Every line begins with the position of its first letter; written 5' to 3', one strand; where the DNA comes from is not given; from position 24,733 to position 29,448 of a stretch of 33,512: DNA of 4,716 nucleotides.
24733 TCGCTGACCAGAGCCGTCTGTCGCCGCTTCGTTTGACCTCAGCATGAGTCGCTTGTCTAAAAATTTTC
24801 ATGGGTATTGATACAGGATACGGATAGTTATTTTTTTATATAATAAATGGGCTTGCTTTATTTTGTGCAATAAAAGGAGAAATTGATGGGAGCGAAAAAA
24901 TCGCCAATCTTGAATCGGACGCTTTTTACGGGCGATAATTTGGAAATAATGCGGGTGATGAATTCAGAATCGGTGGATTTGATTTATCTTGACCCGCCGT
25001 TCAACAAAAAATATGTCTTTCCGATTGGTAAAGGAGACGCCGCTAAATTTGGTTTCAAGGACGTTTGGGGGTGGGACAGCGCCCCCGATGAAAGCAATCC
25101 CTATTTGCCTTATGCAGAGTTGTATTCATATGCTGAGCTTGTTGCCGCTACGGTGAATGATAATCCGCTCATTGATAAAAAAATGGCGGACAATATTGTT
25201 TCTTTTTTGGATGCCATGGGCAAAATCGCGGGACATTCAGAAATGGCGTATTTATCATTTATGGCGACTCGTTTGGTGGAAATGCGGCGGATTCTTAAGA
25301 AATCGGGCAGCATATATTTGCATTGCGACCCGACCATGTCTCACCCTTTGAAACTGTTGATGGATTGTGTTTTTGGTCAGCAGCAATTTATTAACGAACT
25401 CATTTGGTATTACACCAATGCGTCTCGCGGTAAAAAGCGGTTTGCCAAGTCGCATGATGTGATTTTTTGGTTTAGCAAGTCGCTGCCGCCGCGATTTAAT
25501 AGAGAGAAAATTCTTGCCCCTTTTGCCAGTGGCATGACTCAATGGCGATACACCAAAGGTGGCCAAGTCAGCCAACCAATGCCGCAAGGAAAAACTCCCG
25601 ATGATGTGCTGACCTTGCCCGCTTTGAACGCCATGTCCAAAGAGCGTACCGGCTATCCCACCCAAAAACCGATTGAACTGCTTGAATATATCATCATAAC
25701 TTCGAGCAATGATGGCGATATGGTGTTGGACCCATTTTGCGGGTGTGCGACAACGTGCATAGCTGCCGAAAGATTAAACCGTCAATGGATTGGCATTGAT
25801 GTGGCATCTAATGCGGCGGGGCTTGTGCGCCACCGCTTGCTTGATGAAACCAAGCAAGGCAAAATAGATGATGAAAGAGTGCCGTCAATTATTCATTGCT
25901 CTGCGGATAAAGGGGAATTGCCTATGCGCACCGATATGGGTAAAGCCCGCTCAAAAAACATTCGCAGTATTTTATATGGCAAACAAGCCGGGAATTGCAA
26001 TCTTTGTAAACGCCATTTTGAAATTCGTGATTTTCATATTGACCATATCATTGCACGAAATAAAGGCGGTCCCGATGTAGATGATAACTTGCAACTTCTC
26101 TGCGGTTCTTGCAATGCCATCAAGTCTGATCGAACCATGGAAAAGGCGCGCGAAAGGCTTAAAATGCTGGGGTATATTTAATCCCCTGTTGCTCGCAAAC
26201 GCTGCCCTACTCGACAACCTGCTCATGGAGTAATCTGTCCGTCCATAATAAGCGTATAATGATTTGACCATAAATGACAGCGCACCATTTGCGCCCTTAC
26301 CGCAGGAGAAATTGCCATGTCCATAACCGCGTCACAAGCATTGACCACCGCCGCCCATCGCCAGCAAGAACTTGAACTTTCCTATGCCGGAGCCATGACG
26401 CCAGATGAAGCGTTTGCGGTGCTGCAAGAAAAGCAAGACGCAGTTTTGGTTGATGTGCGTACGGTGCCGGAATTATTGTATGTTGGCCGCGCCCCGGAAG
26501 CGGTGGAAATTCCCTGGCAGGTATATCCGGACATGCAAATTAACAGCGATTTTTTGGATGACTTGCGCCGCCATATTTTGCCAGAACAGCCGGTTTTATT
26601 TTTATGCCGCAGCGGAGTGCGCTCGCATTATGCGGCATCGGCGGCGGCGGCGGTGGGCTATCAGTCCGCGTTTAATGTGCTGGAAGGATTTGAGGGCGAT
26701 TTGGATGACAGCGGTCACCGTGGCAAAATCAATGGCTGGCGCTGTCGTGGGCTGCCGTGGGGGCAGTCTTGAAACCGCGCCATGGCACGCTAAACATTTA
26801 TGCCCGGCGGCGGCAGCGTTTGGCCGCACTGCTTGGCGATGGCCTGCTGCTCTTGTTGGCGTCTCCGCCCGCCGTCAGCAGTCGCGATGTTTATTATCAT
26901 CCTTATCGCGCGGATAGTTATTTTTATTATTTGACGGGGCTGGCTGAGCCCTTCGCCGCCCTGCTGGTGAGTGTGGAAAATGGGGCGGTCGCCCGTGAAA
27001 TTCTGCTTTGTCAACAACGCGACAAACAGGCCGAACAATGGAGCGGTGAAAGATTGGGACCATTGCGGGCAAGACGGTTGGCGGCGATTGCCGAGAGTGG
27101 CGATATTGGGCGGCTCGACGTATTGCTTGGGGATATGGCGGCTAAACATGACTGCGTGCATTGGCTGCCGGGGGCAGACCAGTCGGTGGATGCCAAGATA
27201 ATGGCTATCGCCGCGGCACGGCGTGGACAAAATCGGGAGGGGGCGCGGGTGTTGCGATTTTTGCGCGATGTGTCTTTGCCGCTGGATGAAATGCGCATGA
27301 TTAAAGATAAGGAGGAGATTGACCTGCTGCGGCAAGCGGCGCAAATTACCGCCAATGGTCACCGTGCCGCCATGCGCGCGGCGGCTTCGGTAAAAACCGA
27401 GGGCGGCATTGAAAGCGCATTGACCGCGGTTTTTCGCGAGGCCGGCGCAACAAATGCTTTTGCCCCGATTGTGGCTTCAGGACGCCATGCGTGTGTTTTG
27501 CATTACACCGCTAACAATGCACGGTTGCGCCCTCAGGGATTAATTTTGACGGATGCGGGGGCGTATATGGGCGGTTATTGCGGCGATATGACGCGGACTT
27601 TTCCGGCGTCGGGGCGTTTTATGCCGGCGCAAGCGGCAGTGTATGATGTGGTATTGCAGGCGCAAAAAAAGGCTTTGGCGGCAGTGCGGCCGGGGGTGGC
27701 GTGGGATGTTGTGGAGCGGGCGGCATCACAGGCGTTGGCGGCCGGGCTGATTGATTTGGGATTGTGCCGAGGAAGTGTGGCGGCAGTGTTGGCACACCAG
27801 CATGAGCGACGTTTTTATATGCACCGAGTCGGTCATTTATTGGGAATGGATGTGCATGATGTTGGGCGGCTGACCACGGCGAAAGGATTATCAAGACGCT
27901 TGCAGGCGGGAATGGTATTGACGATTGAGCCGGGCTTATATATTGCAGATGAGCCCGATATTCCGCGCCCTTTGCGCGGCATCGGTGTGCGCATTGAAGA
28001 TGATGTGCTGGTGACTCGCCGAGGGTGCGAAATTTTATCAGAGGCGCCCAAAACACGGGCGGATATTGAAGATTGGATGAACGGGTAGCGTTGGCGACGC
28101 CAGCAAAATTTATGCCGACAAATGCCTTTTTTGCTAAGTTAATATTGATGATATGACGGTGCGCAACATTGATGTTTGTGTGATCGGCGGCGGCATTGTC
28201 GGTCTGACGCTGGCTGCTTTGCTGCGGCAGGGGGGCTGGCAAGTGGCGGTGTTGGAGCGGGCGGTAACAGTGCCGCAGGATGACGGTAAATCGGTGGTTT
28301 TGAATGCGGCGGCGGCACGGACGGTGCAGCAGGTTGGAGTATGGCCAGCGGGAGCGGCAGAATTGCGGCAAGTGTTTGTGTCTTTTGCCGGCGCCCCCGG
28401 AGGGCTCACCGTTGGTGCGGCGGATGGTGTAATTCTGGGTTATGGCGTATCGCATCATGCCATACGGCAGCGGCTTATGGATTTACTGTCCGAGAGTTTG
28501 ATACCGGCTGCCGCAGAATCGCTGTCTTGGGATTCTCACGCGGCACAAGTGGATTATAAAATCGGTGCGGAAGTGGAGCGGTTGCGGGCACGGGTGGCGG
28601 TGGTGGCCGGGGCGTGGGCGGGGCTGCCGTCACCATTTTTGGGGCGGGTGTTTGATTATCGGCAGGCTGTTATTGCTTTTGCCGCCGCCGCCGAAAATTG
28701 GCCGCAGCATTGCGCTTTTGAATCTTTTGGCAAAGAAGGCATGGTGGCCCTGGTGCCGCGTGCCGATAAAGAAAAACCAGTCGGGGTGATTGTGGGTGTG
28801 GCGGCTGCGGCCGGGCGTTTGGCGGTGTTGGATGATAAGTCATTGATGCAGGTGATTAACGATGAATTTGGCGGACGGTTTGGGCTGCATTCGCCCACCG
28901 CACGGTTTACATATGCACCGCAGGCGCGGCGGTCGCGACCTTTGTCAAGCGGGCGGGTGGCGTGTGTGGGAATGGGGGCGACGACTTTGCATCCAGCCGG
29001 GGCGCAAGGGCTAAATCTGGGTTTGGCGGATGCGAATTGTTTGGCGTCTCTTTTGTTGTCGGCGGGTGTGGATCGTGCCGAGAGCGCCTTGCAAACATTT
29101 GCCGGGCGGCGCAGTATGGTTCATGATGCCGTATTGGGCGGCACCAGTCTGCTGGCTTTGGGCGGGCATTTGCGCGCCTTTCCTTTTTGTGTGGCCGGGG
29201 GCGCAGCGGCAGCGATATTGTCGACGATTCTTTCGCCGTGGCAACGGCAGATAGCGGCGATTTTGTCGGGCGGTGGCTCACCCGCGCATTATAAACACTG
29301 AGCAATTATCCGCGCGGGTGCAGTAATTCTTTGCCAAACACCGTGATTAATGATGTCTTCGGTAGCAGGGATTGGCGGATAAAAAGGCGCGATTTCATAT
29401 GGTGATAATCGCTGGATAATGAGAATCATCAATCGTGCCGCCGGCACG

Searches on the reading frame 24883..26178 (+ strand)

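Call 45: search_protein_families(library=pfam, proteins=[window:24883-26178:+], max_evalue=0.05)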
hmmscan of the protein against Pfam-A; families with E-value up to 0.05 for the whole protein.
window:24883-26178:+ (432 aa): 6 families
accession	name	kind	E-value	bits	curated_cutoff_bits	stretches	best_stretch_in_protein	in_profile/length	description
PF01555.25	N6_N4_Mtase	-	1.4e-45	156.4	26.7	1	31-309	1-213/221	DNA methylase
PF01844.29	HNH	-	4.9e-13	49.4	21.4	1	372-417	1-47/47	HNH endonuclease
PF14279.12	HNH_5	-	5.7e-09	36.2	27.5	1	372-426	1-55/56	HNH endonuclease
PF02945.21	Endonuclease_7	-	0.0002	21.7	23.6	1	357-415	11-64/82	Recombination endonuclease VII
PF03602.21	Cons_hypoth95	-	0.0014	18.8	24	0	19-44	100-127/182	Conserved hypothetical protein 95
PF02086.21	MethyltransfD12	-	0.034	14.3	22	0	18-42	163-187/253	D12 class N6 adenine-specific DNA methyltransferase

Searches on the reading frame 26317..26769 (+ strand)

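Call 80: search_protein_families(library=pfam, proteins=[window:26317-26769:+], max_evalue=0.001)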
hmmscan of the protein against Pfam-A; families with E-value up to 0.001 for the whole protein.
window:26317-26769:+ (151 aa): 1 family
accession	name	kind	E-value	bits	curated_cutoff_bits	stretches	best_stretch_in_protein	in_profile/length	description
PF00581.25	Rhodanese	-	2.2e-09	38.1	22.2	1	35-127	7-98/102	Rhodanese-like domain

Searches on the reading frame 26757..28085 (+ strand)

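Call 80: search_protein_families(library=pfam, proteins=[window:26757-28085:+], max_evalue=0.001)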
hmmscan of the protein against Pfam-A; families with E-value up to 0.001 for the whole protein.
window:26757-28085:+ (443 aa): 2 families
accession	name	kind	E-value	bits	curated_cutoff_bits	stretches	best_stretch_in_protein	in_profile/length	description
PF00557.29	Peptidase_M24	-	3.8e-59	200.4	23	1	190-420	2-207/208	Metallopeptidase family M24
PF05195.22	AMP_N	-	8.5e-24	84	24.6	1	15-133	1-119/121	Aminopeptidase P, N-terminal domain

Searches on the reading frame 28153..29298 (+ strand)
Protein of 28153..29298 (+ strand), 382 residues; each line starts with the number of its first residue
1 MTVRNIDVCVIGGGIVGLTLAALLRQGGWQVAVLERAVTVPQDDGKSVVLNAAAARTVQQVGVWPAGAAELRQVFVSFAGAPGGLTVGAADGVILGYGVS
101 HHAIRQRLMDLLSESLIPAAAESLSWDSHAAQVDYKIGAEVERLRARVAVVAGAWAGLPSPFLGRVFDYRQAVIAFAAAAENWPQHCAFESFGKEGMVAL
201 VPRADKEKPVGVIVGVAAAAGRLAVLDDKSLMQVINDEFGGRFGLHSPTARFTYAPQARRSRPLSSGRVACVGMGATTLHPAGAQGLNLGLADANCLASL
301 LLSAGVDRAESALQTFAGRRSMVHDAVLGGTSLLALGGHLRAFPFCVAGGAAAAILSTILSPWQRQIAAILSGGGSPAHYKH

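Call 80: search_protein_families(library=pfam, proteins=[window:28153-29298:+], max_evalue=0.001)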
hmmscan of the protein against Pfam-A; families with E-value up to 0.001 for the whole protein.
window:28153-29298:+ (382 aa): 3 families
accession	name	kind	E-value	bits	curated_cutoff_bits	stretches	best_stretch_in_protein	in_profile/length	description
PF01494.25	FAD_binding_3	-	3e-20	73.2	22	2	190-327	205-345/349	FAD binding domain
PF01266.30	DAO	-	1.8e-08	34.7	27.9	1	7-37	1-31/353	FAD dependent oxidoreductase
PF13450.12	NAD_binding_8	-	0.00019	22.1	21.9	1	10-37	1-28/68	NAD(P)-binding Rossmann-like domain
